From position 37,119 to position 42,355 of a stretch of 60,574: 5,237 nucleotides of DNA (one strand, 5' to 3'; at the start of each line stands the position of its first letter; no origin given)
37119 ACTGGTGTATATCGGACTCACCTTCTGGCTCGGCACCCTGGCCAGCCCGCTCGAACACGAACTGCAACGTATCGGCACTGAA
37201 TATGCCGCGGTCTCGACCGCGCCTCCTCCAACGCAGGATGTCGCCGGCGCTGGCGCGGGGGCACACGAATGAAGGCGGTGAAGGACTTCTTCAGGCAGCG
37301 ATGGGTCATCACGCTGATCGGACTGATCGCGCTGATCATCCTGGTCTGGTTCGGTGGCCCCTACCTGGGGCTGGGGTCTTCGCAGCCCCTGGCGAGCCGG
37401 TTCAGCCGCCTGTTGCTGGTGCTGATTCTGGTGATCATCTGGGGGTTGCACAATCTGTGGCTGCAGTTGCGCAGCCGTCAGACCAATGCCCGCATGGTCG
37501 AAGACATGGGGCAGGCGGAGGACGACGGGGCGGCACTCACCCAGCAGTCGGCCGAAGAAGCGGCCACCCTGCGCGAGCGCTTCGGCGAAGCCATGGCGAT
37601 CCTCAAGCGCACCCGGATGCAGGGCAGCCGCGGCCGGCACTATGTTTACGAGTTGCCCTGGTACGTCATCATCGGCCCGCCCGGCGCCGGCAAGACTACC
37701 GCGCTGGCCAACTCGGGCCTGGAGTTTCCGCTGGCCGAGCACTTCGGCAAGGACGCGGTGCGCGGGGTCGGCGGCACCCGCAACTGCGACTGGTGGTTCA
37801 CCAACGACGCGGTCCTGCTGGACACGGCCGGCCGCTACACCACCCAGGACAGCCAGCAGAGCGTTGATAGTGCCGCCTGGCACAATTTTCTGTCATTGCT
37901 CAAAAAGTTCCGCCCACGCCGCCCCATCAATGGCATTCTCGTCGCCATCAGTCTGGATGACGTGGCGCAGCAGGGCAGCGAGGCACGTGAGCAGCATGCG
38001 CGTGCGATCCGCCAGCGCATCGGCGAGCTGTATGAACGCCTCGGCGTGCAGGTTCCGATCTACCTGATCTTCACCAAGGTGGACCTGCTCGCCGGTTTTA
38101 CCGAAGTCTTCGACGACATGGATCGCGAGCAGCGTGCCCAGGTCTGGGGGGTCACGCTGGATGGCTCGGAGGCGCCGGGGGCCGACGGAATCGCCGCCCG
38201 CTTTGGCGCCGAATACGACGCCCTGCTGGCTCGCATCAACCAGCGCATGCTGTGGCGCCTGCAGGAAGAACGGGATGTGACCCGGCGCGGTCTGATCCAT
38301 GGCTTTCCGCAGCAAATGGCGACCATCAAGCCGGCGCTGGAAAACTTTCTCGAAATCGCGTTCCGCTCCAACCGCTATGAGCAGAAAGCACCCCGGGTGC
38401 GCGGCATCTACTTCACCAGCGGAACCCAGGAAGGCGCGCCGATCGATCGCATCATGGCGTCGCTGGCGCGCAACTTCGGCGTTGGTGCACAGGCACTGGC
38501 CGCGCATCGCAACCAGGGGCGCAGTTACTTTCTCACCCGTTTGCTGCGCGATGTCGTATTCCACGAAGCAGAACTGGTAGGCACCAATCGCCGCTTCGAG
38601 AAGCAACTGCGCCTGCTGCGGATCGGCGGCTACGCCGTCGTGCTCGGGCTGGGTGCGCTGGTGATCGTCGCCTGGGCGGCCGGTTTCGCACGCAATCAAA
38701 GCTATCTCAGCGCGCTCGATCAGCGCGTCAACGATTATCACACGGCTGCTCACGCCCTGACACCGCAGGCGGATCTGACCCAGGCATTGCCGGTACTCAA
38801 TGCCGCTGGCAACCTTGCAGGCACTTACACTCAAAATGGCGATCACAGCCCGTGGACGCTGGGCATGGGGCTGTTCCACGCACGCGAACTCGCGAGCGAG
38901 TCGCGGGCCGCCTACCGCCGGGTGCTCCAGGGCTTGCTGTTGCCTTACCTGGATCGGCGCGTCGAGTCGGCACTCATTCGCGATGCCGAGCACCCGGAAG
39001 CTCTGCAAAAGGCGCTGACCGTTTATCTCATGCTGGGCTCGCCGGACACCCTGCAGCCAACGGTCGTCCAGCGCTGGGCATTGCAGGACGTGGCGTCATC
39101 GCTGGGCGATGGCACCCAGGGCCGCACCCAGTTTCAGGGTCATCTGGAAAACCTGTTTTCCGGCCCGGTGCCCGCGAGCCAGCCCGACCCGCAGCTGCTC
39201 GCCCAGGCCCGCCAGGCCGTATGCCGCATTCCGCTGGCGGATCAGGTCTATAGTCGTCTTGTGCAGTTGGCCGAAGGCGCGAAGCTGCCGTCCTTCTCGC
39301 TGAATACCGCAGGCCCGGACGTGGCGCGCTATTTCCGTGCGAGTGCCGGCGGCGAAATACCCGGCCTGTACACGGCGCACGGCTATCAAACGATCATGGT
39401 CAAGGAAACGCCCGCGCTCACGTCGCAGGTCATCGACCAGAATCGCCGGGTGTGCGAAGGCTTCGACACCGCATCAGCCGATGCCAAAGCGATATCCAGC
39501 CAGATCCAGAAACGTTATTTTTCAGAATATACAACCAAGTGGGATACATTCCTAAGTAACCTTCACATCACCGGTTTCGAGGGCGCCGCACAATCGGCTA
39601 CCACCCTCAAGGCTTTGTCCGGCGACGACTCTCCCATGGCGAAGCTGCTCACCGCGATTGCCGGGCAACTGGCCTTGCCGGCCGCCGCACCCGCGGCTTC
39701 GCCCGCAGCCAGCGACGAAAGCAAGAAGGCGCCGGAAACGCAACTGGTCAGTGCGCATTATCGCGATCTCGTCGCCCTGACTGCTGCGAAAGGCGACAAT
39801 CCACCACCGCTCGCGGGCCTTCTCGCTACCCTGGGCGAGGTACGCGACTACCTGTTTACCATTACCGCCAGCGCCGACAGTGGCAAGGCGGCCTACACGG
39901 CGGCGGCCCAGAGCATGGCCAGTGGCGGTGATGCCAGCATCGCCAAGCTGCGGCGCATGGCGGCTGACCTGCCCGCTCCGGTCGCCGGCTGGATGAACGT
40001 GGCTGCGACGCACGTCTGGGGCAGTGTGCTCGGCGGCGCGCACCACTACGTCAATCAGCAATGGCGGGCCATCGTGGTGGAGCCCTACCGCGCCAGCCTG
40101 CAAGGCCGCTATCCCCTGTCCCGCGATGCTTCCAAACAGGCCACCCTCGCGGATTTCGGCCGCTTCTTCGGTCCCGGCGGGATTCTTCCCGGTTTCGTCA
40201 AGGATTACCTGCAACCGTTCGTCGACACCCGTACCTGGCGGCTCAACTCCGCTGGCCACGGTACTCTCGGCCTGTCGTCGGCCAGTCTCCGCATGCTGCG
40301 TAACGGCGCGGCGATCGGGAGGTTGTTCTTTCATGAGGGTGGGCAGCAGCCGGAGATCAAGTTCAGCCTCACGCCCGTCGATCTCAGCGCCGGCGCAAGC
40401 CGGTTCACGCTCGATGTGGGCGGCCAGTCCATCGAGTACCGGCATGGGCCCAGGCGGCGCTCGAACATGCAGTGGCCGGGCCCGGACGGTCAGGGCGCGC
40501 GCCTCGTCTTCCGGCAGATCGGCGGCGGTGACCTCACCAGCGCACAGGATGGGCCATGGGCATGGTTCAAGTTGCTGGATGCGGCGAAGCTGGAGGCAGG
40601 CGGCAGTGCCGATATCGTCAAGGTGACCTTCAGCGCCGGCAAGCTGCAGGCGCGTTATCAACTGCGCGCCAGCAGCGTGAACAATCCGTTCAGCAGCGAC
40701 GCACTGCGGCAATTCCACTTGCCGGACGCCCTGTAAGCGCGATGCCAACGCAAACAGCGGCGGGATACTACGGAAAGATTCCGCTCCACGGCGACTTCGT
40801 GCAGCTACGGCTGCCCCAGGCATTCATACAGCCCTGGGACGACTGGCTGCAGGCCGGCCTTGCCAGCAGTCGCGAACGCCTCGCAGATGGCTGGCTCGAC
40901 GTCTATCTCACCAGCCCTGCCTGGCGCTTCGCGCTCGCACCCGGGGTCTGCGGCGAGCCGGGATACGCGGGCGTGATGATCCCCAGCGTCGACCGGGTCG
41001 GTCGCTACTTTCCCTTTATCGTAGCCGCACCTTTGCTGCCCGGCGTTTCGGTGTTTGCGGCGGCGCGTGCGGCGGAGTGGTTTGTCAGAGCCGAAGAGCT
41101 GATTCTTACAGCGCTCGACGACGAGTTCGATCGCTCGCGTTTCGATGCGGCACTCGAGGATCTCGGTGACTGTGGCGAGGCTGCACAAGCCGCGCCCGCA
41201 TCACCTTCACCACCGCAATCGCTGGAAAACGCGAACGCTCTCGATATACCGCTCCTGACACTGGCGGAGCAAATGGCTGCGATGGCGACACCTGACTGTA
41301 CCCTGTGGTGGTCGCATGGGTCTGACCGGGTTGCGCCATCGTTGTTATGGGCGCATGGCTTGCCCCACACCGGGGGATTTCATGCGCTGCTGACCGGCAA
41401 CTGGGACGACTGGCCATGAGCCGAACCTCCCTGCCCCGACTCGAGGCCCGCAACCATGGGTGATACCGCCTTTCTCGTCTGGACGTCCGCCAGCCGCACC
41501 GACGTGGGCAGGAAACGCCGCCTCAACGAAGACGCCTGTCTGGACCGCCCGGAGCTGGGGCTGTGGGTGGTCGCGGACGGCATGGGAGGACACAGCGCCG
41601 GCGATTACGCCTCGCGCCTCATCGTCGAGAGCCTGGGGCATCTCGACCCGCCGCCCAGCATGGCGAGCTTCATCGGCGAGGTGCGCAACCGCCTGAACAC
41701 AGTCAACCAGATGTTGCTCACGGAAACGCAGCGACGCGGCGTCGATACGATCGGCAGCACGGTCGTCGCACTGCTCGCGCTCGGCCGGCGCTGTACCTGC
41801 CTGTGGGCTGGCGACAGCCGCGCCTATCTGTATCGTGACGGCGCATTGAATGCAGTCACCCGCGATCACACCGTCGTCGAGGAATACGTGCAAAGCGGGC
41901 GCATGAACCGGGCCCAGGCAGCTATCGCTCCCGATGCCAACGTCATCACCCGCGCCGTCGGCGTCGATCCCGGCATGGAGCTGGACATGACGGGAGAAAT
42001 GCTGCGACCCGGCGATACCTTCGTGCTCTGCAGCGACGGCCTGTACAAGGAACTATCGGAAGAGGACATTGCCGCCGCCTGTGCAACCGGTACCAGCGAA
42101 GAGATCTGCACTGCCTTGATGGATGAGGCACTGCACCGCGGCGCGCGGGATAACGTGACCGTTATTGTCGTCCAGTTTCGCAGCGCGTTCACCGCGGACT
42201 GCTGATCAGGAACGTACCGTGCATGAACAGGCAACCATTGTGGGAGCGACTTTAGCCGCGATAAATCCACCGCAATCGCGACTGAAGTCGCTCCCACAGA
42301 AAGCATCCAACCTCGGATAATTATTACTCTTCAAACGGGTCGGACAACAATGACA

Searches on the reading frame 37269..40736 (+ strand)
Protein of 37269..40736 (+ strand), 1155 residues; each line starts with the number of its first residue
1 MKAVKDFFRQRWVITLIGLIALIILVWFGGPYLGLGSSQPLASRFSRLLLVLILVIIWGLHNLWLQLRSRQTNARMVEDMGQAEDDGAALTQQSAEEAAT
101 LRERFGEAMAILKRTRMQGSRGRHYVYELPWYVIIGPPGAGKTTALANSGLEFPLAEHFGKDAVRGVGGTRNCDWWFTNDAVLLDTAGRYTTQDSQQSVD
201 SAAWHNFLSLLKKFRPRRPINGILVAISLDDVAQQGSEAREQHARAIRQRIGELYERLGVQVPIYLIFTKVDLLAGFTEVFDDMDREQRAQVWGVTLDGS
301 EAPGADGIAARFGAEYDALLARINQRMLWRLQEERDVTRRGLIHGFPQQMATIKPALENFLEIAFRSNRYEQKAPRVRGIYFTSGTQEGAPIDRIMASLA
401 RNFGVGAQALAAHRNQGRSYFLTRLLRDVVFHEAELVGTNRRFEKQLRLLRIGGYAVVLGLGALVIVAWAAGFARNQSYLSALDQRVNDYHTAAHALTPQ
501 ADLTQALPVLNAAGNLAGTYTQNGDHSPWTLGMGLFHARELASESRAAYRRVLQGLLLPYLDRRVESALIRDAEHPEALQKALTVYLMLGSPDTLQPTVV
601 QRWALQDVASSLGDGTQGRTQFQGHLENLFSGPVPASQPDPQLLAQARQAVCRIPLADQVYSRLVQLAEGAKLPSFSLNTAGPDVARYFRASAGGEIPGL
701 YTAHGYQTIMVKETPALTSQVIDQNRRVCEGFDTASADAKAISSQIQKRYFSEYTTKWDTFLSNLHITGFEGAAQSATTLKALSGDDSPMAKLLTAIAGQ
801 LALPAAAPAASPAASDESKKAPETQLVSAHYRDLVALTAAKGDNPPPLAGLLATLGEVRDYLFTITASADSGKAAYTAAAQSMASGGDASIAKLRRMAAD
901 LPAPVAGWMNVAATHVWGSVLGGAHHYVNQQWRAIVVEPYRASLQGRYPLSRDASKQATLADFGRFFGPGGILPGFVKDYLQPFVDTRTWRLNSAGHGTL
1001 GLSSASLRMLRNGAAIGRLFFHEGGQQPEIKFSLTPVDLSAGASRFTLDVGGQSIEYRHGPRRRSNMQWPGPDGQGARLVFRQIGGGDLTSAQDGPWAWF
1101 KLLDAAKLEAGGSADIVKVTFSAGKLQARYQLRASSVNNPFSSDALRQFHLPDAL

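Call 9: search_protein_families(library=ncbifam, proteins=[window:37269-40736:+])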
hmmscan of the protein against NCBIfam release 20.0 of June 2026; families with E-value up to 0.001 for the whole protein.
window:37269-40736:+ (1155 aa): 2 families
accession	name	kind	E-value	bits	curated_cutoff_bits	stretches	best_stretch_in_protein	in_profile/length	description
TIGR03348.1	VI_IcmF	equivalog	0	1159.3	388.15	1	15-1153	2-1168/1168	type VI secretion system membrane subunit TssM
NF038226.1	IcmF_IVB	equivalog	5.4e-86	289.4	1000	1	170-1153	56-970/973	type IVB secretion system protein IcmF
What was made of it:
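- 34287..40736 (+): tssJ (34287-34940), tssK (34979-36313), tssL (36340-37272) and tssM (37269-40736): T6SS membrane complex and baseplate link. NCBIfam TIGR03348 at 1159 bits, call 9.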

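Call 69: find_homologous_proteins(query=window:37269-40736:+, max_evalue=1e-50)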
Query window:37269-40736:+ (1155 aa): 7998 proteins with E <= 1e-50 among 8000 candidates; the best 120 are listed.
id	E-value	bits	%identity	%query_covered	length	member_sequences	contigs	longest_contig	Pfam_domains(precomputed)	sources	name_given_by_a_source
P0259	0.0e+0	1908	72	100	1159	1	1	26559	PF06744.19,PF21070.3,PF06761.18,PF14331.12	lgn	-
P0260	0.0e+0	1119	45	100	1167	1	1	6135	PF06744.19,PF21070.3,PF06761.18,PF14331.12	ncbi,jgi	-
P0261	0.0e+0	1112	45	100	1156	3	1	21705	PF06744.19,PF21070.3,PF06761.18,PF14331.12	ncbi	-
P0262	0.0e+0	1105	44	100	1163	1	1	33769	PF06744.19,PF21070.3,PF06761.18,PF14331.12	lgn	-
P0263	0.0e+0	1099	44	100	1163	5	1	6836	PF06744.19,PF21070.3,PF06761.18,PF14331.12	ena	-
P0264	0.0e+0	1097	44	100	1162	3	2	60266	PF06744.19,PF21070.3,PF06761.18,PF14331.12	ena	-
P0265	0.0e+0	1093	43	99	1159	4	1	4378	PF06744.19,PF21070.3,PF06761.18,PF14331.12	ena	-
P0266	0.0e+0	1092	44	100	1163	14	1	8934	PF06744.19,PF21070.3,PF06761.18,PF14331.12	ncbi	-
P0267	0.0e+0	1090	46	99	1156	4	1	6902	PF06744.19,PF21070.3,PF06761.18,PF14331.12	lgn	-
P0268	0.0e+0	1086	43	100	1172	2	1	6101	PF06744.19,PF21070.3,PF06761.18,PF14331.12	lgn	-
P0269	0.0e+0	1086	43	100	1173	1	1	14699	PF06744.19,PF21070.3,PF06761.18,PF14331.12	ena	-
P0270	0.0e+0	1085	43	100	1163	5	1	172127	PF06744.19,PF21070.3,PF06761.18,PF14331.12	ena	-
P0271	0.0e+0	1084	44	100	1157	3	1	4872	PF06744.19,PF21070.3,PF06761.18,PF14331.12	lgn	-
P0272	0.0e+0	1084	43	100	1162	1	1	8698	PF06744.19,PF21070.3,PF06761.18,PF14331.12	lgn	-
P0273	0.0e+0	1082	43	100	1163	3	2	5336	PF06744.19,PF21070.3,PF06761.18,PF14331.12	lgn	-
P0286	0.0e+0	1064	43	100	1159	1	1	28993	PF06744.19,PF21070.3,PF06761.18,PF14331.12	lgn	-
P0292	0.0e+0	1054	45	99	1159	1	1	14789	PF06744.19,PF21070.3,PF06761.18,PF14331.12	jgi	jgi:type VI secretion system protein ImpL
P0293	0.0e+0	1052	43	100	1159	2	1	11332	PF06744.19,PF21070.3,PF06761.18,PF14331.12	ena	-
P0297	0.0e+0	1031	41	100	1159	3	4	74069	PF06744.19,PF21070.3,PF06761.18,PF14331.12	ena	-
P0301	2.2e-293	994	42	100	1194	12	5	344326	PF06744.19,PF21070.3,PF06761.18,PF14331.12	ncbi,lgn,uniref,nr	ncbi:type VI secretion system membrane subunit TssM [Thioalbus denitrificans]|uniref:Type VI secreti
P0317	4.5e-276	937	39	100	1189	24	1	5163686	PF06744.19,PF21070.3,PF06761.18,PF14331.12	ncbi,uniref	ncbi:type VI secretion system membrane subunit TssM [Methylotuvimicrobium sp. KM1]|uniref:type VI se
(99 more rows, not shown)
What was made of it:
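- Tried and rejected: I tried to name the organism from TssM relatives (call 69).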

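Call 70: find_encoding_contigs(protein=P0317, flank=10000, max_places=1)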
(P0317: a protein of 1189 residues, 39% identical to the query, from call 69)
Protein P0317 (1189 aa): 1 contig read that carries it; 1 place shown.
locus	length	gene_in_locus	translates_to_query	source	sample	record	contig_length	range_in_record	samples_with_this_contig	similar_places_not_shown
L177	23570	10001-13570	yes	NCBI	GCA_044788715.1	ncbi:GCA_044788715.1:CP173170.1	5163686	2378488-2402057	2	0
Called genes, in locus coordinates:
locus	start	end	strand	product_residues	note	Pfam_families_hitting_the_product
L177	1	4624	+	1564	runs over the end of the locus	PF21073:GDH_HM1 (weak), PF21079:GDH_HM2 (weak), PF21078:GDH_HM3, PF05088:Bac_GDH_CD, PF21074:GDH_C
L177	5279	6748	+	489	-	PF00498:FHA, PF20232:T6SS_FHA_C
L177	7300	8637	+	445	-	PF05936:T6SS_VasE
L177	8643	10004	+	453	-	PF09850:DotU, PF00691:OmpA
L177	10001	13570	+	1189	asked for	PF14331:IcmF-related_N, PF06761:IcmF-related, PF21070:IcmF_helical, PF06744:IcmF_C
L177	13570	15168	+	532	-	PF09867:TagF_N, PF00481:PP2C, PF13672:PP2C_2 (weak)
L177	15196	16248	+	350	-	PF06812:ImpA_N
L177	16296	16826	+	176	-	PF05591:T6SS_VipA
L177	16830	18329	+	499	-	PF05943:VipB, PF18945:VipB_2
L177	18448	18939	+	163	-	PF05638:T6SS_HCP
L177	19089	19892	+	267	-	PF14559:TPR_19 (weak), PF07024:ImpE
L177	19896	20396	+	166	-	PF04965:GPW_gp25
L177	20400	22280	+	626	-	PF05947:T6SS_TssF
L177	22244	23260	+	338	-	PF06996:T6SS_TssG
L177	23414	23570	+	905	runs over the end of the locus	PF02861:Clp_N (weak), PF13191:AAA_16, PF23569:NBD_SMAX1 (weak), PF00004:AAA, PF17871:AAA_lid_9, PF07724:AAA_2, PF07728:AAA_5, PF10431:ClpB_D2-small, +4 more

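Call 71: find_encoding_contigs(protein=P0301, flank=10000, max_places=1)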
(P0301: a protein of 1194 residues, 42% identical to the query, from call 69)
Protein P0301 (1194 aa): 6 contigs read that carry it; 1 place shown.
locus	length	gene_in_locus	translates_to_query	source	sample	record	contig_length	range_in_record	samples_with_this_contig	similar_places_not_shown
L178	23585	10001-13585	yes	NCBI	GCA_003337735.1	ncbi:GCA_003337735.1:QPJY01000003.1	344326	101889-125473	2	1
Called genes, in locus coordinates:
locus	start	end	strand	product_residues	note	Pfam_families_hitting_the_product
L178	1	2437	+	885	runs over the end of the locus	PF09937:DUF2169, PF00805:Pentapeptide, PF13576:Pentapeptide_3 (faint), PF00805:Pentapeptide, PF13599:Pentapeptide_4, PF00805:Pentapeptide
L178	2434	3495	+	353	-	-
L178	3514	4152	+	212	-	PF12059:DUF3540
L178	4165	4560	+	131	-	PF13665:Tox-PAAR-like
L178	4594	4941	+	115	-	-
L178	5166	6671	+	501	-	PF16697:Yop-YscD_cpl, PF00498:FHA, PF20232:T6SS_FHA_C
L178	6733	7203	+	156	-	PF12790:T6SS-SciN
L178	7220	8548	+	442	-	PF05936:T6SS_VasE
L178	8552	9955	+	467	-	PF09850:DotU, PF00691:OmpA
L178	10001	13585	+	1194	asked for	PF14331:IcmF-related_N, PF06761:IcmF-related, PF21070:IcmF_helical, PF06744:IcmF_C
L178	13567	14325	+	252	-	PF09867:TagF_N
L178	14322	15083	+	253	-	PF00481:PP2C (faint), PF13672:PP2C_2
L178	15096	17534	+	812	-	PF00069:Pkinase, PF07714:PK_Tyr_Ser-Thr, PF03109:ABC1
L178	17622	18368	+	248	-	PF03783:CsgG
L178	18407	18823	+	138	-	PF08308:PEGA (weak), PF13620:CarboxypepD_reg (weak)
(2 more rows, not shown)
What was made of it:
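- Closest known: Other PpkA input modules: Serratia RtkS-PpkA, Acidovorax TssW-PpkA-Fha. Same: Thioalbus shows yet another set, a kinase followed by CsgG-like and PEGA proteins (call 71).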

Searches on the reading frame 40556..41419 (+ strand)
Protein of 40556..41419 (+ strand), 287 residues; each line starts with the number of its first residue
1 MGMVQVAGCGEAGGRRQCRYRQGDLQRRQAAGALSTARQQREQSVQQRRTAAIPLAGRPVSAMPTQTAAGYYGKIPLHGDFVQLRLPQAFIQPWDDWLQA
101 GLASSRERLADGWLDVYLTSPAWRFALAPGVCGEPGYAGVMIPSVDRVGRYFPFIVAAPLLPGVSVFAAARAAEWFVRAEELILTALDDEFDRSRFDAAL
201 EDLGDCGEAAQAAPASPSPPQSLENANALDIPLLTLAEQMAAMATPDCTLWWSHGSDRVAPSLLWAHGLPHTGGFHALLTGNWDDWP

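Call 5: search_protein_families(library=pfam, proteins=[window:40556-41419:+])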
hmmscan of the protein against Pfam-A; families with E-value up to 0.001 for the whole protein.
window:40556-41419:+ (287 aa): 1 family
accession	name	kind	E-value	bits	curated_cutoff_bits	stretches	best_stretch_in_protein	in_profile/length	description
PF09867.14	TagF_N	-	4.8e-47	159.7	27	1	70-202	1-134/135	TagF N-terminal domain, Type VI secretion system-associated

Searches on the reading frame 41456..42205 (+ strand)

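Call 5: search_protein_families(library=pfam, proteins=[window:41456-42205:+])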
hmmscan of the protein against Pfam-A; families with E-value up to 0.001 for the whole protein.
window:41456-42205:+ (249 aa): 3 families
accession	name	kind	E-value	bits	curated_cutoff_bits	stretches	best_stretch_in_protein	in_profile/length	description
PF00481.26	PP2C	-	3.7e-13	50.2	20.3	1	31-141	31-143/255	Protein phosphatase 2C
PF13672.11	PP2C_2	-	4.9e-11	43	24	1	20-204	8-182/209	Protein phosphatase 2C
PF07228.17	SpoIIE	-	4.4e-09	37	25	1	167-241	104-191/192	Stage II sporulation protein E (SpoIIE)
